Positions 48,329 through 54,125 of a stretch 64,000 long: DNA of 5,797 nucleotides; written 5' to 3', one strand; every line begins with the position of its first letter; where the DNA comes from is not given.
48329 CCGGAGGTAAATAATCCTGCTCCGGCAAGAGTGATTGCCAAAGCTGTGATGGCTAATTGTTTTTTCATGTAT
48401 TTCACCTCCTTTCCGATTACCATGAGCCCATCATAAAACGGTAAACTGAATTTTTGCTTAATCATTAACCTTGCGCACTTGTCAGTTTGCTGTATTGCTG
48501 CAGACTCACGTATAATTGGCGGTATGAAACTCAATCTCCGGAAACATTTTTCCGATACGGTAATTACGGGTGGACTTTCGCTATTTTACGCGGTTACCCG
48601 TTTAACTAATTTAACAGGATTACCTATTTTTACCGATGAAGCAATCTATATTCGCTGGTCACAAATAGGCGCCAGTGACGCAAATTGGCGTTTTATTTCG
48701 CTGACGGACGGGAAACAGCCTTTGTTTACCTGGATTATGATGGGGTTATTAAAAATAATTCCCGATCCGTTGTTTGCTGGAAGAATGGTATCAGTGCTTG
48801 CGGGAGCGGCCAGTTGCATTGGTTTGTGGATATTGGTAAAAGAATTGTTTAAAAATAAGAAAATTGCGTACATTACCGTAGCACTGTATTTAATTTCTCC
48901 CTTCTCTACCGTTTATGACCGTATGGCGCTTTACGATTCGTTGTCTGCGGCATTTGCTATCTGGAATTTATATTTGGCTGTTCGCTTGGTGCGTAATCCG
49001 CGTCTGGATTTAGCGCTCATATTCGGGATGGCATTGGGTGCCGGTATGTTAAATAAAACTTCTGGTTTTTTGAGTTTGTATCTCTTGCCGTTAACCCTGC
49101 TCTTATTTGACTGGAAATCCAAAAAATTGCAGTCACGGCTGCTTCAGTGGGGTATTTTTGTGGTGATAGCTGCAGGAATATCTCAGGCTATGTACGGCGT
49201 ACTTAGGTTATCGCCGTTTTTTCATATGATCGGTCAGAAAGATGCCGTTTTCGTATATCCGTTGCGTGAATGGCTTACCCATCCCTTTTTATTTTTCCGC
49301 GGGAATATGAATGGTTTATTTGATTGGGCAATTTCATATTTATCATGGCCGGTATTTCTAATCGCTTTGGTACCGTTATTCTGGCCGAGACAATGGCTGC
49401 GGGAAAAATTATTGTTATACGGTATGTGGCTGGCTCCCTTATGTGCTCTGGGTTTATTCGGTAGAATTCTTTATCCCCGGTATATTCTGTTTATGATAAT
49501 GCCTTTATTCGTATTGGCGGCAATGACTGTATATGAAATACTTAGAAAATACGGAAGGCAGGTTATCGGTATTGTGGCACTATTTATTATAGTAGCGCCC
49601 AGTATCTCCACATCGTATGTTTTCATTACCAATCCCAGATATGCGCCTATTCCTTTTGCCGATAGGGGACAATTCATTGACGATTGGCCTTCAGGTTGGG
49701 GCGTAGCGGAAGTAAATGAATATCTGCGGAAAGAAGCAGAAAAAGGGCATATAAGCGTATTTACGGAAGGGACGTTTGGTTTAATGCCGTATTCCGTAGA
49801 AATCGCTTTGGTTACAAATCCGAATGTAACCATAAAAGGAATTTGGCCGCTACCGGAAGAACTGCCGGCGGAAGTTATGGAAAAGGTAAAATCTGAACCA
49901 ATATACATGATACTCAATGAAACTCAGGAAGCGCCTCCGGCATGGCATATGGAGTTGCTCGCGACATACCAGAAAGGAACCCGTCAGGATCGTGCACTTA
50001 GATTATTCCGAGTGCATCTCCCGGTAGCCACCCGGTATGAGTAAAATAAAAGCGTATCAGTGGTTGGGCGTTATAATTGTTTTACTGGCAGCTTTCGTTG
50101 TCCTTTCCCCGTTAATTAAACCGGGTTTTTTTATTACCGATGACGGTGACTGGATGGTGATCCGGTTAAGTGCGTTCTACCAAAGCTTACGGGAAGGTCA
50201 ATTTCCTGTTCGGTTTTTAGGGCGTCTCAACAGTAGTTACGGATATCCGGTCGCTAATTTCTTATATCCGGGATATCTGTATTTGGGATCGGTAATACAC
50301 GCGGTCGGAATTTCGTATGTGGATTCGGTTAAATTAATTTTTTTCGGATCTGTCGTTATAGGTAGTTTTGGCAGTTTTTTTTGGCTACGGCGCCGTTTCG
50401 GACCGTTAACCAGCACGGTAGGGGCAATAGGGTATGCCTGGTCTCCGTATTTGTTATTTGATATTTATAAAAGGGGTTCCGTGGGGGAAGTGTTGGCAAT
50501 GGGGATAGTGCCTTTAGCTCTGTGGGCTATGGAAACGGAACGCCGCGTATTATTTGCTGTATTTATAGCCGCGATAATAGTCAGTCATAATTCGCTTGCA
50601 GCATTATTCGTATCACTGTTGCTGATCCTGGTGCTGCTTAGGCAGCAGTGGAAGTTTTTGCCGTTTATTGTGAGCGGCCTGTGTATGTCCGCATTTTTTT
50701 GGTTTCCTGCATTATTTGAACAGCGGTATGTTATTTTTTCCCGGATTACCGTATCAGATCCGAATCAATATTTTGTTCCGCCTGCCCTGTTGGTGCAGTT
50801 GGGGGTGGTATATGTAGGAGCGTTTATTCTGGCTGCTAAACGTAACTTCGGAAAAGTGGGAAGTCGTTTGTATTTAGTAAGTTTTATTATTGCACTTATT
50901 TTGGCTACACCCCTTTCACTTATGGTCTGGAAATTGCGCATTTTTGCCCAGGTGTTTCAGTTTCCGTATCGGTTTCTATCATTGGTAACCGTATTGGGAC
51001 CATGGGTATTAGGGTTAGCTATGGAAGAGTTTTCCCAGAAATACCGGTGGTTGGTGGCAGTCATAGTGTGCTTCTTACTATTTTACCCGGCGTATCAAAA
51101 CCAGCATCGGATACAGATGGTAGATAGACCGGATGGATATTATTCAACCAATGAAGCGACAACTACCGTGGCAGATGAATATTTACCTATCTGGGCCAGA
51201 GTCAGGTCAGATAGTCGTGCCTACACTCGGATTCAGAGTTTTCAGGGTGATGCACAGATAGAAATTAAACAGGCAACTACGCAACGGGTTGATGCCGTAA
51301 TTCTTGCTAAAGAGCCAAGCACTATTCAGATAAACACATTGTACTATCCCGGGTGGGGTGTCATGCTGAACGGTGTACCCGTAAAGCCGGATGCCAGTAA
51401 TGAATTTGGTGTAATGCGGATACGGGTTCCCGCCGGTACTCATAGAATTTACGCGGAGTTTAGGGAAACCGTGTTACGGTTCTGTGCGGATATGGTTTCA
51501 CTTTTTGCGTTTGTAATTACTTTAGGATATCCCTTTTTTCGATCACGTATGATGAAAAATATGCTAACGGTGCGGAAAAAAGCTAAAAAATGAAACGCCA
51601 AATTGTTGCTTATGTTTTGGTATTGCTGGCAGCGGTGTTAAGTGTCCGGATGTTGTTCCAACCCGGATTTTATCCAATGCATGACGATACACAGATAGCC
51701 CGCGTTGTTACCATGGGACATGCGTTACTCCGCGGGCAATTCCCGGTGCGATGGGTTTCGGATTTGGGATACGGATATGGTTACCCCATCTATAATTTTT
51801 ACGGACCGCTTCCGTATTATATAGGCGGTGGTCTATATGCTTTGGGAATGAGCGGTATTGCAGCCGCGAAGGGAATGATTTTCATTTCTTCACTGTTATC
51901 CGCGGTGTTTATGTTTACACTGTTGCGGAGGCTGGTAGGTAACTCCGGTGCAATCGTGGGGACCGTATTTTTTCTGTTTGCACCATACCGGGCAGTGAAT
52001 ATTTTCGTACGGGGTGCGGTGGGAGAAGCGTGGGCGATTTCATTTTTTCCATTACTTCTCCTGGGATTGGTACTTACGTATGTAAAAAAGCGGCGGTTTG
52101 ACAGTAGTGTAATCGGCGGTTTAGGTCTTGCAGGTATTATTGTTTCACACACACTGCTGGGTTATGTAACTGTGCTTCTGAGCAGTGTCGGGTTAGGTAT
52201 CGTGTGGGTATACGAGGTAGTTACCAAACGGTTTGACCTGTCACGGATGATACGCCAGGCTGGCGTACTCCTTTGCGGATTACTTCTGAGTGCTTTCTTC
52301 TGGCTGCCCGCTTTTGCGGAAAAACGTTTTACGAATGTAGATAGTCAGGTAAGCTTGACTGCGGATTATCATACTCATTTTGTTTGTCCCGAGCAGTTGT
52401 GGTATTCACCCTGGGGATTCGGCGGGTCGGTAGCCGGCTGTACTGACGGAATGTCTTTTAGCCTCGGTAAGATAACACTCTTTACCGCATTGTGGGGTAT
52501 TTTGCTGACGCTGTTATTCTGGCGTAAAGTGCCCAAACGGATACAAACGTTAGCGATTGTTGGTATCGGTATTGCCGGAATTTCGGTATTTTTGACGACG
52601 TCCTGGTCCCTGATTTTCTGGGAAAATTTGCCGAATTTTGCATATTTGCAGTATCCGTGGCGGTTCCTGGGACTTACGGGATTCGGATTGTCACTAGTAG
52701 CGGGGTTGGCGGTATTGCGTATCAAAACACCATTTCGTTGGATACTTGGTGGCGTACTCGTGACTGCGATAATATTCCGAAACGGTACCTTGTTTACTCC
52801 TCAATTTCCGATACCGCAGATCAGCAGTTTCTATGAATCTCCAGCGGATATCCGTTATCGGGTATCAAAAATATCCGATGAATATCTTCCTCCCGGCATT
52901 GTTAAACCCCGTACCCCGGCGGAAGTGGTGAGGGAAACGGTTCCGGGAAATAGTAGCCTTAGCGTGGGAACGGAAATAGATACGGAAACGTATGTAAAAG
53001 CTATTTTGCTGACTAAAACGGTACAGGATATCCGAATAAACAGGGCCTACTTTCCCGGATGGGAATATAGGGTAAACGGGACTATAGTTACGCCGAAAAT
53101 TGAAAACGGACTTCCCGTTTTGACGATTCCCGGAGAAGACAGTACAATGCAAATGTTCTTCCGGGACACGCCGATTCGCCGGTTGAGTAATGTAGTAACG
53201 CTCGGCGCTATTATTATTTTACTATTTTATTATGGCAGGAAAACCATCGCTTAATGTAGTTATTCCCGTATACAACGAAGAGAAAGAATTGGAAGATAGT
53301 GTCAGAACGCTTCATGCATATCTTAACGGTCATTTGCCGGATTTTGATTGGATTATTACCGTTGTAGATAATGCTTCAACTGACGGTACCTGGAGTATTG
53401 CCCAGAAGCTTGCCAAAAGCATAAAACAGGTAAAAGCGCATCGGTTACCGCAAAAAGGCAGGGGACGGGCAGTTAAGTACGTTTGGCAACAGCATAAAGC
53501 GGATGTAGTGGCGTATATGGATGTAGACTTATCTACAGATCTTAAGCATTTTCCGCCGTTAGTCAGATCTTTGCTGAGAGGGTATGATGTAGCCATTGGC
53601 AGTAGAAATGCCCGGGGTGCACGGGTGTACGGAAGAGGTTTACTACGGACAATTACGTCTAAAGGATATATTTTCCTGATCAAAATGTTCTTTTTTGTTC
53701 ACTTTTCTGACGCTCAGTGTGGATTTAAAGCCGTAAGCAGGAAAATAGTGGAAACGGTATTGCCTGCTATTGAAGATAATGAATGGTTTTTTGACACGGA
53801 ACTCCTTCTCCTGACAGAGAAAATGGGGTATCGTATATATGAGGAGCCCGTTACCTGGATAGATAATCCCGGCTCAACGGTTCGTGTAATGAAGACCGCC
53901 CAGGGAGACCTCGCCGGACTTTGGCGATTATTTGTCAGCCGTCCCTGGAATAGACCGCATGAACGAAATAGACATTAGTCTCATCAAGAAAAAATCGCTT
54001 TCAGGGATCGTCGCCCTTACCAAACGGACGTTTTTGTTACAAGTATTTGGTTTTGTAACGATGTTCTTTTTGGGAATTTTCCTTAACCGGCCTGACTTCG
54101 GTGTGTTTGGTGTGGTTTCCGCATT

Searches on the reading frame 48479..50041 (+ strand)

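Call 11: search_protein_families(library=pfam, proteins=[window:48479-50041:+], max_evalue=0.001)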
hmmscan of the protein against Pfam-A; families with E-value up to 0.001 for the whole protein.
window:48479-50041:+ (521 aa): 1 family
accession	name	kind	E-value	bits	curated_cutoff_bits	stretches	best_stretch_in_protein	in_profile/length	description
PF13231.12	PMT_2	-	3.2e-17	63.6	26.1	1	81-232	4-153/160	Dolichyl-phosphate-mannose-protein mannosyltransferase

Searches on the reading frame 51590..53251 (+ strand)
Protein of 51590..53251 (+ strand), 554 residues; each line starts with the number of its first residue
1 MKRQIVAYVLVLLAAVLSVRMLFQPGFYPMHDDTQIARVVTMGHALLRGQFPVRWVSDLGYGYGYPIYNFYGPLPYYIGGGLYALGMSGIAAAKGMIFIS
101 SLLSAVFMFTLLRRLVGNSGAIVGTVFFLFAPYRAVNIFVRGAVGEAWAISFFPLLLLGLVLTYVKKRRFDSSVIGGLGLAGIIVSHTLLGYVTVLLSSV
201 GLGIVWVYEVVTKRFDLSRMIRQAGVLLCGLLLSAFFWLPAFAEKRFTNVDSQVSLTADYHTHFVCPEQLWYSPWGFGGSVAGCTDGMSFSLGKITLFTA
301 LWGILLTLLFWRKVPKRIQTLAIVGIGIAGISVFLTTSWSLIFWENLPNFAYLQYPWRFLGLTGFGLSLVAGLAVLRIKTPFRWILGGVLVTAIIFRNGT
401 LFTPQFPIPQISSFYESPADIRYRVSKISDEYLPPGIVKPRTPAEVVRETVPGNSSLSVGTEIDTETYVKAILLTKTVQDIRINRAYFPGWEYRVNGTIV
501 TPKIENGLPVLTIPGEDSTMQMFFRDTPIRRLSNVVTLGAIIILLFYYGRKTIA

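Call 11: search_protein_families(library=pfam, proteins=[window:51590-53251:+], max_evalue=0.001)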
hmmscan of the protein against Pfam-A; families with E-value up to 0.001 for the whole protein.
window:51590-53251:+ (554 aa): 1 family
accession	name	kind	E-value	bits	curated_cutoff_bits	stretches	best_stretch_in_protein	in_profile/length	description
PF10131.15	PTPS_related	-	1.1e-10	41.1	26.4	1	68-396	1-301/621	6-pyruvoyl-tetrahydropterin synthase related domain; membrane protein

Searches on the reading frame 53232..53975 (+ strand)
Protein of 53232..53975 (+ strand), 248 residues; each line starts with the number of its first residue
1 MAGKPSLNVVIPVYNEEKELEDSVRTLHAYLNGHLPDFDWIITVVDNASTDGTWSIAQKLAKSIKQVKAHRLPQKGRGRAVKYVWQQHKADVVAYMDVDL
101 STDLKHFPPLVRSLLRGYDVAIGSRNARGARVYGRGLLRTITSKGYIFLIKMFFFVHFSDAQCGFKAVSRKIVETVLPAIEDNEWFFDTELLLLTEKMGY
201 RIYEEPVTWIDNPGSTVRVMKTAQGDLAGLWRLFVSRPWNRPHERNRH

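Call 11: search_protein_families(library=pfam, proteins=[window:53232-53975:+], max_evalue=0.001)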
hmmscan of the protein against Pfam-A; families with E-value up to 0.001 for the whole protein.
window:53232-53975:+ (248 aa): 1 family
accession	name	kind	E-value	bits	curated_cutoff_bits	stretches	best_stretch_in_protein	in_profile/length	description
PF00535.33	Glycos_transf_2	-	1.6e-25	90.4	23.3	1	9-176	2-167/168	Glycosyl transferase family 2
